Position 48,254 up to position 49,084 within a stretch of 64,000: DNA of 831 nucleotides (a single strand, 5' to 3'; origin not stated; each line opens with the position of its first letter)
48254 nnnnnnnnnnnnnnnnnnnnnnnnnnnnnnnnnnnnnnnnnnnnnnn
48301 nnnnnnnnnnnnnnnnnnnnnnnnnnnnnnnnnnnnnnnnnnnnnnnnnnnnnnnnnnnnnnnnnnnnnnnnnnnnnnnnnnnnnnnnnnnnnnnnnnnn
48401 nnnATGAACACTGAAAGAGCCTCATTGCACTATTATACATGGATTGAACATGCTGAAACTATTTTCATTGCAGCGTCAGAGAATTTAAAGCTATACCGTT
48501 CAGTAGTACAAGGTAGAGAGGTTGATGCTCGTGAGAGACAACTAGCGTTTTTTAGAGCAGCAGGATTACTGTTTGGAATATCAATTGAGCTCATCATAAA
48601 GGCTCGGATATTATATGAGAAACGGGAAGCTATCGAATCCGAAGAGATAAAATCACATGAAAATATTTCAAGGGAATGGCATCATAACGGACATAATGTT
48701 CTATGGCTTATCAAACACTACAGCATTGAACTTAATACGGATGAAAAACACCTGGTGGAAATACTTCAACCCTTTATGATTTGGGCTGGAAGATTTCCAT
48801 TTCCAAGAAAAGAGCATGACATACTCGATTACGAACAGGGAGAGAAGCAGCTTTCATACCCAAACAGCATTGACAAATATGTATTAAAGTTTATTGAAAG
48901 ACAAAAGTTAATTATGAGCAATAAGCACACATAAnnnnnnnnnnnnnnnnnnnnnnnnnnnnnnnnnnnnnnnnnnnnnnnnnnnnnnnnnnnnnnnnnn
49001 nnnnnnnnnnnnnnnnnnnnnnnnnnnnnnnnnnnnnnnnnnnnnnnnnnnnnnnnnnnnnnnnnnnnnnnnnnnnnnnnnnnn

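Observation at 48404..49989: Tight three-gene operon: HEPN-like helical protein, unknown protein, minimal Mrr-like PD-(D/E)xK nuclease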

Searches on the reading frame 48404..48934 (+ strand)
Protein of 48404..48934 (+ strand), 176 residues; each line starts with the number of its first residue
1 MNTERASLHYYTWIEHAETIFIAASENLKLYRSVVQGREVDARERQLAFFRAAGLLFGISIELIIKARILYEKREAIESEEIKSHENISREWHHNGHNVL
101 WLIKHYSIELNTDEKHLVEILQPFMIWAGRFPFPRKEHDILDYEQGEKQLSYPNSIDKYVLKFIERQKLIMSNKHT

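Call 5: search_protein_families(library=pfam, proteins=[window:48404-48934:+], max_evalue=0.1)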
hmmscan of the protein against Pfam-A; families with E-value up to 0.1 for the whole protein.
window:48404-48934:+ (176 aa): 0 families

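Call 6: search_protein_families(library=padloc, proteins=[window:48404-48934:+], max_evalue=0.1)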
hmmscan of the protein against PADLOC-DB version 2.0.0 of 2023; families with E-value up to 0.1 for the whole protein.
window:48404-48934:+ (176 aa): 0 families

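Call 7: search_protein_families(library=phrogs, proteins=[window:48404-48934:+], max_evalue=0.1)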
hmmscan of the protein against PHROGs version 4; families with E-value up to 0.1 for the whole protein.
window:48404-48934:+ (176 aa): 0 families

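Call 8: search_protein_families(library=ncbifam, proteins=[window:48404-48934:+], max_evalue=0.1)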
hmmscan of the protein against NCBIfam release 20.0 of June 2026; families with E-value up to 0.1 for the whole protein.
window:48404-48934:+ (176 aa): 0 families

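Call 9: find_homologous_proteins(query=window:48404-48934:+, max_evalue=0.001)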
Query window:48404-48934:+ (176 aa): 3 proteins with E <= 0.001 among 61 candidates.
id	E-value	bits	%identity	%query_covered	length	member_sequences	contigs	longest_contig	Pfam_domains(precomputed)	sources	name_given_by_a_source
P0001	8.4e-112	389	100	100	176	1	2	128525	-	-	-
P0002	3.7e-27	113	38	95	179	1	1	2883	-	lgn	-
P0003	6.0e-26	109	39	89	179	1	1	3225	-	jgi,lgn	jgi:hypothetical protein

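Call 11: find_encoding_contigs(protein=P0002, flank=5000)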
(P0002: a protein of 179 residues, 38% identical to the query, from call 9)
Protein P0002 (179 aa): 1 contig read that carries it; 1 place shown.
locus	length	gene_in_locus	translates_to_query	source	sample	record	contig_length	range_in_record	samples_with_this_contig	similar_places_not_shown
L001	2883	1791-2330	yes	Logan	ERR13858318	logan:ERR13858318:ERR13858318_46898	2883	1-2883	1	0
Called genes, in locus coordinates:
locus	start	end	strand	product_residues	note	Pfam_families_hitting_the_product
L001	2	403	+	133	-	?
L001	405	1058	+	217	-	-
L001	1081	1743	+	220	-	-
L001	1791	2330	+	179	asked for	-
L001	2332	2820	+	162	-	PF04256:DUF434, PF18481:DUF5616 (weak)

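Call 12: find_encoding_contigs(protein=P0003, flank=5000)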
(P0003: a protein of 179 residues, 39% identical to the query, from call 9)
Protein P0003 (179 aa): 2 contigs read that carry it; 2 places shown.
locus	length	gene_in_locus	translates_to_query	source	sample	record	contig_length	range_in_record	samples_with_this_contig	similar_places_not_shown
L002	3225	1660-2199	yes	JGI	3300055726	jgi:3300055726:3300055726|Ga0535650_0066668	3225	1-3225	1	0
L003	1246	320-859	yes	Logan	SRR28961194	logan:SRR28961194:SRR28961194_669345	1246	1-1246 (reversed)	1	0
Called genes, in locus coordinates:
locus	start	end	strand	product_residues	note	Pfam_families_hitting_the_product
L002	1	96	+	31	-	?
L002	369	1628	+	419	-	-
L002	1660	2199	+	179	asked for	-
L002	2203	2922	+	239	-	PF04256:DUF434, PF18481:DUF5616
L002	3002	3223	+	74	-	?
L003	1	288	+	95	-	?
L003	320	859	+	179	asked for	-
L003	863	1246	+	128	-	?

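Call 32: search_solved_structures(query=L002:2203-2922:+, max_evalue=1)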
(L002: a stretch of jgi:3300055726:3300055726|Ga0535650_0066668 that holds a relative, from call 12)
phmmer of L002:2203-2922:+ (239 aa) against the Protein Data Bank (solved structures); distinct sequences matched with E-value up to 1: 0.

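Call 34: search_solved_structures(query=A1, max_evalue=10)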
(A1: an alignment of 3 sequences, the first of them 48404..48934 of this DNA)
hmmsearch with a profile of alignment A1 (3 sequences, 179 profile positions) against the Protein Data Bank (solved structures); distinct sequences matched with E-value up to 10: 1.
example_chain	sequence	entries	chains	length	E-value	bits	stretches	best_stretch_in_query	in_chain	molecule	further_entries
3c1o_A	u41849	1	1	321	0.78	12.6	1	137-168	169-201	eugenol synthase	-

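Call 39: find_related_loci(query=A1, collection=genome_contigs, flank=6000)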
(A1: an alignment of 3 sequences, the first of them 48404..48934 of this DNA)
Query A1 (176 aa) in genome_contigs; peptide patterns used: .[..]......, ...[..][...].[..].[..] (x = any residue, [..] = any of these).
68 stretches matched a pattern; 4 encode a relative of the query (tblastn E <= 1e-3); 4 distinct loci.
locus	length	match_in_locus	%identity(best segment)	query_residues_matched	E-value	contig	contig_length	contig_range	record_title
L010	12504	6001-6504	40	5-172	4e-42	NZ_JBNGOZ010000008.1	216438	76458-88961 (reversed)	Carboxylicivirga sp. N1E11 c_000000000008, whole genome shotgun sequence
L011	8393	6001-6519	40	1-166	2e-34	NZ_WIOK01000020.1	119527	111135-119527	Cyclobacterium xiamenense strain CGMCC 1.12432 NODE_20_length_119527_cov_204.004990, whole genome shotgun sequence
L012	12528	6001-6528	33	5-171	3e-27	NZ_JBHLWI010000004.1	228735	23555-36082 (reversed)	Fontibacter flavus strain CCM 7650 velvet_auto_127_4, whole genome shotgun sequence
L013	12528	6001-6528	33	5-171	5e-27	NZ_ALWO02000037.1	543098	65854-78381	Indibacter alkaliphilus LW1 Indibacter_contig_41, whole genome shotgun sequence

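Call 40: find_related_loci(query=A1, collection=viral_contigs, flank=6000)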
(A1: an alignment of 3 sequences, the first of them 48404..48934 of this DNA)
Query A1 (176 aa) in viral_contigs; peptide patterns used: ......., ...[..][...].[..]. (x = any residue, [..] = any of these).
42 stretches matched a pattern, but none encodes a relative of the query by tblastn (E <= 1e-3).

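Call 45: predict_structure(alignment_id=A1)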
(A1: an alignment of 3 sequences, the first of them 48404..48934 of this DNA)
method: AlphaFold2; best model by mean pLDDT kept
length: 176 residues; sequences in the alignment: 3
mean_pLDDT: 77.4   pTM: 0.76
mean pLDDT of the five models: 77.4, 69.5, 46.3, 45.2, 43.2
residues with pLDDT >= 90: 43; 70-90: 80; 50-70: 41; < 50: 12
segments of 3 or more residues with pLDDT < 50: 1-7, 132-134
pLDDT, mean of each block of 10 residues (from residue 1): 50 91 92 68 75 89 90 82 72 73 87 89 72 55 62 83 93 63
secondary structure, 60 per line:
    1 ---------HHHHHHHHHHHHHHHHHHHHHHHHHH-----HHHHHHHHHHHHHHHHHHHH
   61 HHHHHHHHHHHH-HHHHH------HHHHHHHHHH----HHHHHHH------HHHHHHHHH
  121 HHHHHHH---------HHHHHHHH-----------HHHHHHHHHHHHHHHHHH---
elements in order: H10-35 H41-72 H74-78 H85-94 H99-105 H112-127 H137-144 H156-173

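Call 46: search_protein_families(library=pfam, proteins=[L012:6545-6934:+, L012:4930-5787:+, L011:6690-7661:+, L012:6941-7588:+, L012:7585-8430:+, L002:369-1628:+, L002:2203-2922:+, L011:6001-6534:+, L012:5995-6534:+], max_evalue=0.01)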
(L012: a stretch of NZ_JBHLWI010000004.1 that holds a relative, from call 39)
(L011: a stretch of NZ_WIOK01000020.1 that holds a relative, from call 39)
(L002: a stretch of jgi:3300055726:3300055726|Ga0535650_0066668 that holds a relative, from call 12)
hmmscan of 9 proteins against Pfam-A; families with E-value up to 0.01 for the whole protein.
L012:6545-6934:+ (129 aa): 1 family
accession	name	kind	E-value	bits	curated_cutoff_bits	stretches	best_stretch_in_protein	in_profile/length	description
PF01381.28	HTH_3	-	0.002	18.6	23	1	62-114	1-54/55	Helix-turn-helix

L012:4930-5787:+ (285 aa): 0 families

L011:6690-7661:+ (323 aa): 0 families

L012:6941-7588:+ (215 aa): 0 families

L012:7585-8430:+ (281 aa): 1 family
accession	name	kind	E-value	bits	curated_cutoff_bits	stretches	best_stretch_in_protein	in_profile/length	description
PF04371.20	PAD_porph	-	2.7e-23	83.1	25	1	45-276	71-318/321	Porphyromonas-type peptidyl-arginine deiminase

L002:369-1628:+ (419 aa): 1 family
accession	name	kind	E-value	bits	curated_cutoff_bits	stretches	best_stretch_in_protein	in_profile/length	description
PF14567.11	SUKH_5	-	0.00022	21.4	27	1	5-58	1-54/142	SMI1-KNR4 cell-wall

L002:2203-2922:+ (239 aa): 2 families
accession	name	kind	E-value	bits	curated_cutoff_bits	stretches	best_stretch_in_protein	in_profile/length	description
PF18481.7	DUF5616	-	2e-50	171.1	27.6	1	84-220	2-138/140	Domain of unknown function (DUF5616)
PF04256.18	DUF434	-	1.3e-15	57.2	27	1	24-78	1-55/56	Protein of unknown function (DUF434)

L011:6001-6534:+ (177 aa): 0 families

L012:5995-6534:+ (179 aa): 0 families

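Call 48: search_protein_representatives(alignment_id=A1)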
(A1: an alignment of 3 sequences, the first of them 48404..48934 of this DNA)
Query: 3 sequences, 179 profile positions. Proteins with E-value up to 0.001 (for the whole library): 191; up to 1e-10: 34; up to 1e-30: 13. The best 150 are listed.
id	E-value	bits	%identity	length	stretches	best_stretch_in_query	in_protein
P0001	1.7e-85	301.6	-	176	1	1-179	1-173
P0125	6.8e-64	231.2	-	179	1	4-177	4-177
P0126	5.1e-48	179.4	-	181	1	1-177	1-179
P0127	3.5e-47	176.7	-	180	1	1-175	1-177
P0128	1.3e-46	174.9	-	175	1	7-177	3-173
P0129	5.7e-45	169.5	-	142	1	1-139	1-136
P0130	6.5e-44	166.1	-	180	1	7-177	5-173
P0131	9.2e-44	165.6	-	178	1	4-177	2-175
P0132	1.1e-37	145.8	-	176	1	6-177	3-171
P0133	1.1e-34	136.1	-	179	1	5-177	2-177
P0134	4.0e-33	130.9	-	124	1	57-178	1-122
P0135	2.5e-31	125.1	-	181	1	6-173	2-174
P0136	6.0e-31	123.8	-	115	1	63-178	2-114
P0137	2.3e-29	118.7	-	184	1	8-179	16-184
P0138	4.8e-28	114.4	-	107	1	3-103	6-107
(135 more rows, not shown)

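Call 50: fold_search(model_id=the predicted structure, library=pdb)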
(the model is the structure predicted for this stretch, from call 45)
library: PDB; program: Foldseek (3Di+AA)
matches with E <= 10: 177; with E <= 0.001: 0
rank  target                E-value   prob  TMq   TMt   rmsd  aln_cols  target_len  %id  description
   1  3mk4_A                7.7e-01  0.11  0.21  0.16  17.1       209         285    9  X-Ray structure of human PEX3 in complex with a PEX19 derived peptide (released 2010-06-30)
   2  2cmr_A                8.4e-01  0.15  0.28  0.26  16.7       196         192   12  Crystal structure of the HIV-1 neutralizing antibody D5 Fab bound to the gp41 inner-core mimetic 5-helix (released 2006-10-16)
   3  9hff                  9.3e-01  0.20  0.28  0.26  15.9       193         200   14  Crystal structure of human TRF1 TRFH domain in complex with compound 11 (released 2025-11-26)
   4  5m4y_C                1.4e+00  0.11  0.23  0.23  15.3       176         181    9  Crystal structure of the Sec3/Sso2 complex at 2.20 angstrom resolution (released 2017-02-08)
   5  8w6e_A                1.5e+00  0.33  0.36  0.39  10.6       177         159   17  De novo design of HBC599 binder (released 2024-11-27)
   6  2hsb                  1.5e+00  0.30  0.26  0.35  11.9       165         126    8  Crystal structure of a hepn domain containing protein (af_0298) from archaeoglobus fulgidus at 1.95 A resolution (released 2006-08-15)
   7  1gqe                  1.5e+00  0.25  0.29  0.17  12.3       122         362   12  Polypeptide Chain Release Factor 2 (RF2) from Escherichia coli (released 2002-04-04)
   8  6s1a_A                1.6e+00  0.20  0.27  0.33  11.3       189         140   13  Ligand binding domain of the P. putida receptor PcaY_PP (released 2020-10-21)
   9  5m4y_A                1.7e+00  0.10  0.23  0.23  15.5       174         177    8  Crystal structure of the Sec3/Sso2 complex at 2.20 angstrom resolution (released 2017-02-08)
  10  6w6x_A                1.8e+00  0.54  0.39  0.50   8.0       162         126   12  Crystal Structure of ABLE Apo-protein (released 2020-08-26)
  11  1wol                  1.8e+00  0.21  0.30  0.39   7.5       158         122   14  Crystal Structure of ST0689, an archaeal HEPN homologue (released 2005-11-22)
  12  9taq_C                1.9e+00  0.60  0.40  0.54   8.4       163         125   11  De novo photoenzyme variant ABLE-E116C-TXT H49A-L42T (photoABLE1 precursor) in complex with substrate (released 2026-03-25)
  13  4nqi_A                1.9e+00  0.13  0.28  0.23  26.3       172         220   10  Structure of the N-terminal I-BAR domain (1-259) of D.Discoideum IBARa (released 2014-02-05)
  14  9taq_A                1.9e+00  0.60  0.41  0.54   7.8       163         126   11  De novo photoenzyme variant ABLE-E116C-TXT H49A-L42T (photoABLE1 precursor) in complex with substrate (released 2026-03-25)
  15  8xeh_B                2.3e+00  0.21  0.32  0.41   8.8       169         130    9  Crystal structure of HEPN-MNT complex (released 2024-12-18)
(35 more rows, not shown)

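Call 51: search_protein_families(library=pfam, alignment_id=A2, max_evalue=0.01)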
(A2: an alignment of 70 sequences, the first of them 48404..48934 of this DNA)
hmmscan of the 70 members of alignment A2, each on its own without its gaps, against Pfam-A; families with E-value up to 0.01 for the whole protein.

A. member 1, window:48404-48934:+ (176 aa): 0 families

B. families by the number of members that match (of 70 scanned): 5 families
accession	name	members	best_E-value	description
PF05168.19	HEPN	1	0.00055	HEPN domain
PF06699.16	PIG-F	1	0.0025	GPI biosynthesis protein family Pig-F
PF04014.23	MazE_antitoxin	1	0.0039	Antidote-toxin recognition MazE, bacterial antitoxin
PF07988.17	LMSTEN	1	0.0046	LMSTEN motif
PF22227.1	DNA_pol3_gamma_R_C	1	0.0047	DNA polymerase III gamma subunit-related, C-terminal domain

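Call 52: search_solved_structures(query=A2, max_evalue=10, show_alignments=3)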
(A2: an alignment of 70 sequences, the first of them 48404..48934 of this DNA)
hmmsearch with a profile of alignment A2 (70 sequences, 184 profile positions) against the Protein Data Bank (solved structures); distinct sequences matched with E-value up to 10: 6.
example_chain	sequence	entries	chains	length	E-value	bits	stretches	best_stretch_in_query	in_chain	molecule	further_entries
6ynx_i1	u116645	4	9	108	0.39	13.4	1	121-176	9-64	Inhibitor of F1 (IF1)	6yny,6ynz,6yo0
8hsn_A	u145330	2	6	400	0.81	12.4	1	13-74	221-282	Fructotransferase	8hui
6n0s_A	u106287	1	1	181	0.9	12.2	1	129-150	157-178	ATPase associated with various cellular activities, AAA_5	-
6wi5_A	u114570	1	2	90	1.2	11.8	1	146-179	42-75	De novo designed protein Foldit4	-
2n2t_A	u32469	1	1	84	1.3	11.7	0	149-180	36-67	OR303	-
3kd6_A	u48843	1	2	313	2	11.1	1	131-152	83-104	Carbohydrate kinase, PfkB family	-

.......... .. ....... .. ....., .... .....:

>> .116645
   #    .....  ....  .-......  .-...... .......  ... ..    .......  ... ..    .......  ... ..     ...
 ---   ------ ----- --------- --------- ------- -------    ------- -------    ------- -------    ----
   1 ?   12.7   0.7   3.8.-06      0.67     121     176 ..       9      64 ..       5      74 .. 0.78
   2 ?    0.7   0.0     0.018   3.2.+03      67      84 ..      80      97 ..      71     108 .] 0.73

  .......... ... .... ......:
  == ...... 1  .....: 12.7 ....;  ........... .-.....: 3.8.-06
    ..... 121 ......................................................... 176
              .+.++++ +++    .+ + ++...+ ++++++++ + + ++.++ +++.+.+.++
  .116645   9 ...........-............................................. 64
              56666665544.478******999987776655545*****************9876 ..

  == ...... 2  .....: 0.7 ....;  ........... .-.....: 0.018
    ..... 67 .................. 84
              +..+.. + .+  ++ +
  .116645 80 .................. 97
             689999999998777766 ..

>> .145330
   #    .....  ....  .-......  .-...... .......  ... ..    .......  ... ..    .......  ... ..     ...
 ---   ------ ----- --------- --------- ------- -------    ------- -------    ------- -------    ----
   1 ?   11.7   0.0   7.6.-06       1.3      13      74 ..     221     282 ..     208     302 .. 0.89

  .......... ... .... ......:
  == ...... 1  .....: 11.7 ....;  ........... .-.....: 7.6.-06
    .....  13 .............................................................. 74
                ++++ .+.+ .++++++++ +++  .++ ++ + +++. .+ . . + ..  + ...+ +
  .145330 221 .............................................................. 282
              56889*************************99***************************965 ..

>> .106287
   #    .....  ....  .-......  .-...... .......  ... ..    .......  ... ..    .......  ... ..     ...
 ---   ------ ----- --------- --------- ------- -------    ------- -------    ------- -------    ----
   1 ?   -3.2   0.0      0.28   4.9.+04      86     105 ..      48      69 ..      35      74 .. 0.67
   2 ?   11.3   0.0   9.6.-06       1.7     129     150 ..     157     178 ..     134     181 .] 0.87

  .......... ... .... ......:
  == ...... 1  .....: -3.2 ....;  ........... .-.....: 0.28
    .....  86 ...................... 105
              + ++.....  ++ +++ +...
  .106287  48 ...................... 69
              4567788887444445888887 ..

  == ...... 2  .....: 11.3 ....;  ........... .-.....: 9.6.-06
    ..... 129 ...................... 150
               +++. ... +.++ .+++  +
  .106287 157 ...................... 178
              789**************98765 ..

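Call 62: predict_structure(alignment_id=A2)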
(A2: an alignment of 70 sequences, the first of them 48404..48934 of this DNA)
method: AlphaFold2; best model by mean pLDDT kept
length: 176 residues; sequences in the alignment: 70
mean_pLDDT: 93.9   pTM: 0.89
mean pLDDT of the five models: 93.9, 93.5, 93.3, 93.0, 91.9
residues with pLDDT >= 90: 154; 70-90: 16; 50-70: 4; < 50: 2
segments of 3 or more residues with pLDDT < 50: none
pLDDT, mean of each block of 10 residues (from residue 1): 82 98 98 92 94 98 98 96 95 93 97 97 93 92 93 96 98 74
secondary structure, 60 per line:
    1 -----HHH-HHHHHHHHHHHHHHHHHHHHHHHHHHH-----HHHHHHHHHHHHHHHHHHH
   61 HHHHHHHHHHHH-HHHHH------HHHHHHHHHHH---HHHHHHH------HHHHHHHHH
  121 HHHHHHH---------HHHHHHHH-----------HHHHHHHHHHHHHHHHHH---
elements in order: H10-36 H42-72 H74-78 H85-95 H99-105 H112-127 H137-144 H156-173

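Call 65: fold_search(model_id=the predicted structure, library=pdb)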
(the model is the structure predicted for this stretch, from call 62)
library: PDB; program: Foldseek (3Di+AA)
matches with E <= 10: 172; with E <= 0.001: 0
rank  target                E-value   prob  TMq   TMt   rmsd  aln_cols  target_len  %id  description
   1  7jh6_A                4.8e-01  0.47  0.34  0.34  11.1       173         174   15  De novo designed two-domain di-Zn(II) and porphyrin-binding protein (released 2020-12-09)
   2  8w6e_A                6.5e-01  0.41  0.33  0.36  10.5       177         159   18  De novo design of HBC599 binder (released 2024-11-27)
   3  3o10_C                8.0e-01  0.30  0.27  0.35  11.2       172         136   13  Crystal structure of the HEPN domain from human sacsin (released 2011-03-30)
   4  8w6f_A                8.4e-01  0.30  0.31  0.33  10.6       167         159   17  Apo structure of HBC binder (released 2024-11-27)
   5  8w6e_B                9.3e-01  0.33  0.31  0.34  10.7       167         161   17  De novo design of HBC599 binder (released 2024-11-27)
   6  8gmh_A                1.3e+00  0.15  0.31  0.25  26.0       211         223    8  Crystal Structure of the ternary complex of TelA-LXG, LapA3, and LapA4 (released 2024-01-10)
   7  6m6z_A                1.3e+00  0.11  0.23  0.21  16.1       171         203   10  A de novo designed transmembrane nanopore, TMH4C4 (released 2020-06-24)
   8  8tn1_A                1.5e+00  0.28  0.35  0.40   8.8       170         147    9  De novo designed protein binds poly ADP ribose polymerase inhibitors (PARPi) - apo (released 2024-04-24)
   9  5m4y_E                1.5e+00  0.11  0.24  0.23  15.5       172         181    9  Crystal structure of the Sec3/Sso2 complex at 2.20 angstrom resolution (released 2017-02-08)
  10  5m4y_C                1.5e+00  0.13  0.27  0.26  14.8       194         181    8  Crystal structure of the Sec3/Sso2 complex at 2.20 angstrom resolution (released 2017-02-08)
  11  2asr                  1.6e+00  0.25  0.31  0.36   8.6       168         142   10  THE THREE-DIMENSIONAL STRUCTURE OF THE ASPARTATE RECEPTOR FROM ESCHERICHIA COLI (released 1994-11-01)
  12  1fio                  1.8e+00  0.09  0.24  0.23  15.5       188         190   12  CRYSTAL STRUCTURE OF YEAST T-SNARE PROTEIN SSO1 (released 2000-10-11)
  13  4nqf_B                1.9e+00  0.21  0.32  0.37  10.2       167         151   10  Crystal structure of HEPN domain protein (released 2014-03-26)
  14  9fed                  1.9e+00  0.13  0.29  0.28  13.9       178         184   13  Single-chain chimeric protein mimicking the interaction between HR1 and HR2 in HIV gp41 (released 2025-05-28)
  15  5lg4_A                1.9e+00  0.12  0.27  0.25  14.6       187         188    8  Crystal structure of the Sec3/Sso2 complex at 2.9 angstrom resolution (released 2017-02-08)
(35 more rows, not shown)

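Call 66: fold_search(model_id=the predicted structure, library=viral)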
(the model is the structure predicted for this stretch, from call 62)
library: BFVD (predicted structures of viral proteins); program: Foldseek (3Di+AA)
matches with E <= 10: 234; with E <= 0.001: 0
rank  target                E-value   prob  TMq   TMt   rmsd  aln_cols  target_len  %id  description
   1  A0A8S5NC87            5.9e-02  0.99  0.48  0.44   7.9       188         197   15  Uncharacterized protein [Siphoviridae sp. ctwWa4]
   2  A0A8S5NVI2            3.1e-01  0.69  0.43  0.29   7.8       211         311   13  Uncharacterized protein [Siphoviridae sp. ctiPM17]
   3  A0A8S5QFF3            5.5e-01  0.47  0.36  0.41   8.8       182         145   14  HEPN domain-containing protein [Siphoviridae sp. ct73D3]
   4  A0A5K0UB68            5.5e-01  0.13  0.22  0.17  21.0       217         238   12  t-SNARE coiled-coil homology domain-containing protein [Yasminevirus sp. GU-2018]
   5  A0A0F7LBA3            6.7e-01  0.12  0.20  0.22  15.2       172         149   14  Uncharacterized protein [uncultured marine virus]
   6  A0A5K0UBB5            9.5e-01  0.09  0.20  0.16  19.4       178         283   11  Putative t-snare protein [Yasminevirus sp. GU-2018]
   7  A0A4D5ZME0            1.1e+00  0.13  0.27  0.24  14.1       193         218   10  (no name in the UniProt tables at hand)
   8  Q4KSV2                1.2e+00  0.16  0.29  0.27  16.3       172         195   14  ORF-128 peptide [Chrysodeixis chalcites nucleopolyhedrovirus]
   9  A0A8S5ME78            1.3e+00  0.21  0.33  0.27  15.4       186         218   11  dUTPase [Siphoviridae sp. ctYh54]
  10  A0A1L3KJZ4            1.4e+00  0.09  0.24  0.23  16.2       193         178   12  (no name in the UniProt tables at hand)
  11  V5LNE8                1.6e+00  0.14  0.25  0.29  17.7       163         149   16  (no name in the UniProt tables at hand)
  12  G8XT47                1.6e+00  0.13  0.27  0.21  13.3       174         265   13  Membrane protein S21 [Saimiriine betaherpesvirus 4]
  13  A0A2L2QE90            1.7e+00  0.13  0.29  0.27  12.1       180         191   11  G-protein coupled receptors family 1 profile domain-containing protein [Human herpesvirus 6B]
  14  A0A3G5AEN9            1.8e+00  0.14  0.29  0.33  15.6       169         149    9  Uncharacterized protein [Satyrvirus sp.]
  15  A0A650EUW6            1.8e+00  0.12  0.22  0.29  10.4       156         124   14  Uncharacterized protein [Lactococcus phage CHPC972]
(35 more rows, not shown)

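Call 69: search_protein_families(library=pfam, alignment_id=A3, max_evalue=1)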
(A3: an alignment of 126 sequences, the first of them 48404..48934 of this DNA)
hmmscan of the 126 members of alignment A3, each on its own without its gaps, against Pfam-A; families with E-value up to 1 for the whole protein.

A. member 1, window:48404-48934:+ (176 aa): 0 families

B. families by the number of members that match (of 126 scanned): 67 families (the first 25 are shown)
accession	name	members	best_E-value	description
PF05168.19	HEPN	6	0.00055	HEPN domain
PF11189.13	DUF2973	3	0.011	Protein of unknown function (DUF2973)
PF08785.16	Ku_PK_bind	2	0.057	Ku C terminal domain like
PF06699.16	PIG-F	1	0.0025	GPI biosynthesis protein family Pig-F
PF04014.23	MazE_antitoxin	1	0.0039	Antidote-toxin recognition MazE, bacterial antitoxin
PF09061.11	Stirrup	1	0.0044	Stirrup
PF07988.17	LMSTEN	1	0.0046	LMSTEN motif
PF22227.1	DNA_pol3_gamma_R_C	1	0.0047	DNA polymerase III gamma subunit-related, C-terminal domain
PF24111.1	DUF7386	1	0.0065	Family of unknown function (DUF7386)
PF17495.7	OrfA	1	0.0067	Vpr-like OrfA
PF09444.15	MRC1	1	0.0094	MRC1-like domain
PF13102.12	Phage_int_SAM_5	1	0.01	Phage integrase SAM-like domain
PF17899.6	Peptidase_M61_N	1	0.012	Peptidase M61 N-terminal domain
PF21705.3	p55_CTD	1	0.015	p55, C-terminal domain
PF14367.12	DUF4411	1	0.017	Domain of unknown function (DUF4411)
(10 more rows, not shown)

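Call 83: find_related_loci(query=A1, collection=metagenome_contigs, flank=4000)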
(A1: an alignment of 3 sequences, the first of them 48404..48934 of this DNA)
Query A1 (176 aa) in metagenome_contigs; peptide patterns used: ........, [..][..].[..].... (x = any residue, [..] = any of these).
318 stretches matched a pattern; 1 encode a relative of the query (tblastn E <= 1e-3); 1 distinct loci.
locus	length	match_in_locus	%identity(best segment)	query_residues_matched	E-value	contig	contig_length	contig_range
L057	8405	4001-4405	30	7-142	1e-14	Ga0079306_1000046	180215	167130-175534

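Call 95: search_dna_similar(query=window:48404-48934:+, collection=plasmids, mode=protein, max_evalue=0.001)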
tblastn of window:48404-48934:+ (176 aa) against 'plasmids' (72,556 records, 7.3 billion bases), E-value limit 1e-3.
No match.

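Call 96: search_dna_similar(query=window:48404-48934:+, collection=phages, mode=protein, max_evalue=0.001)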
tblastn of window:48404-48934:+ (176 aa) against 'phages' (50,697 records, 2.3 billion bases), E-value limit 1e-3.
No match.

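Call 103: search_protein_families(library=pfam, proteins=[L057:4636-5601:+, L057:5763-6452:-, L013:4846-5787:+, L013:6545-6934:+], max_evalue=0.01)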
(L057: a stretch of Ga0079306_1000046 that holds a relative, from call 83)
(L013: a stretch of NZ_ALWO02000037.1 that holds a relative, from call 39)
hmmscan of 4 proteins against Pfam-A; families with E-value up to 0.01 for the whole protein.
L057:4636-5601:+ (321 aa): 3 families
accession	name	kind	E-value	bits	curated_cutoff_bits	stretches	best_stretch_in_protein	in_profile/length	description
PF00805.28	Pentapeptide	-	1.2e-28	98.7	20.2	4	184-221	1-38/40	Pentapeptide repeats (8 copies)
PF13599.13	Pentapeptide_4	-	2.7e-13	50.2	38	2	166-231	13-78/78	Pentapeptide repeat region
PF13576.12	Pentapeptide_3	-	1.8e-06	28.5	27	0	190-225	11-48/48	Pentapeptide repeats (9 copies)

L057:5763-6452:- (229 aa): 0 families

L013:4846-5787:+ (313 aa): 1 family
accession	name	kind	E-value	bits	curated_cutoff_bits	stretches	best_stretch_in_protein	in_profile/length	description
PF14022.11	DUF4238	-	3.5e-33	115.7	27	1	6-304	1-280/281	Protein of unknown function (DUF4238)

L013:6545-6934:+ (129 aa): 0 families

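Call 110: search_protein_families(library=padloc, alignment_id=A3, max_evalue=0.01)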
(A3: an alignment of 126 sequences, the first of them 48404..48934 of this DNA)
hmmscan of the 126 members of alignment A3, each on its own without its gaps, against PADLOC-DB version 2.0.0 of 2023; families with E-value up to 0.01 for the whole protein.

A. member 1, window:48404-48934:+ (176 aa): 0 families

B. families by the number of members that match (of 126 scanned): 5 families
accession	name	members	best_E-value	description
PDLC04558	PDC-M28A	2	0.00017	-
PDLC04951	PDC-S19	2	0.0028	-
PDLC03756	RT_UG19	1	0.00086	DRT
PDLC04158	HEC-07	1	0.0012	-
PDLC03652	REase_III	1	0.0015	Type III restriction enzyme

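Call 111: search_protein_families(library=ncbifam, alignment_id=A3, max_evalue=0.01)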
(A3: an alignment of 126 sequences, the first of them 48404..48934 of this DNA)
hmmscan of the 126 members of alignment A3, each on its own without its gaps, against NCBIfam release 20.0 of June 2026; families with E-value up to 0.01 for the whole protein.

A. member 1, window:48404-48934:+ (176 aa): 0 families

B. families by the number of members that match (of 126 scanned): 2 families
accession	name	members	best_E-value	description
NF041807.1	daptide_Mpa3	1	0.0039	MpaA3 family daptide-type RiPP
TIGR01084.1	mutY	1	0.0053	A/G-specific adenine glycosylase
